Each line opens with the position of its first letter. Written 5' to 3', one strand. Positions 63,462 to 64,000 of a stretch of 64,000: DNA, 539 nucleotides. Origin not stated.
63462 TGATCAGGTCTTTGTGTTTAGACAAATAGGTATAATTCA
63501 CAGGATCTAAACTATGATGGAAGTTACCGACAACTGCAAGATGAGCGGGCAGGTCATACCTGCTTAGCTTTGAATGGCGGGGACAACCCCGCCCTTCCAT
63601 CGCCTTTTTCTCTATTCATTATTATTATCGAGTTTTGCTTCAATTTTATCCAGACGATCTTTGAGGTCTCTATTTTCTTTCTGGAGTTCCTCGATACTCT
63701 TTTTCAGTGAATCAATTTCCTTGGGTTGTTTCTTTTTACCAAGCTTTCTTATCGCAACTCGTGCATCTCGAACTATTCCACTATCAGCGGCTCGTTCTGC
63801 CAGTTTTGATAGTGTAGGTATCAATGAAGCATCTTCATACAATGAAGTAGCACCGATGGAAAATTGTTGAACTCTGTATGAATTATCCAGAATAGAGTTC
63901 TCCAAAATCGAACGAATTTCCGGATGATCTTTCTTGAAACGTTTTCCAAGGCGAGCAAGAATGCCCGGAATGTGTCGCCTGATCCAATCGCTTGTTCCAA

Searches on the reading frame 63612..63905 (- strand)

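Call 84: search_protein_families(library=pfam, proteins=[window:63612-63905:-], max_evalue=0.01)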
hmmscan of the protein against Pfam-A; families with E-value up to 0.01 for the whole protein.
window:63612-63905:- (97 aa): 6 families
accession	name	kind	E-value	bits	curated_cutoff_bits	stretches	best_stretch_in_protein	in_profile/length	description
PF13600.11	DUF4140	-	0.0027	18.6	27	1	45-92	49-95/98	N-terminal domain of unknown function (DUF4140)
PF02996.22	Prefoldin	-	0.0031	17.9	23.2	1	62-94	84-116/120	Prefoldin subunit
PF07195.17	FliD_C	-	0.0038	17.1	25.4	1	4-93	146-221/236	Flagellar hook-associated protein 2 C-terminus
PF00170.26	bZIP_1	-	0.0044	17.5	27.6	1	49-92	14-56/64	bZIP transcription factor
PF05377.16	FlaC_arch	-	0.0062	17.4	27.8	0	62-91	7-36/55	Flagella accessory protein C (FlaC)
PF02403.27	Seryl_tRNA_N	-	0.0063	17.2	28.2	1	54-94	58-99/108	Seryl-tRNA synthetase N-terminal domain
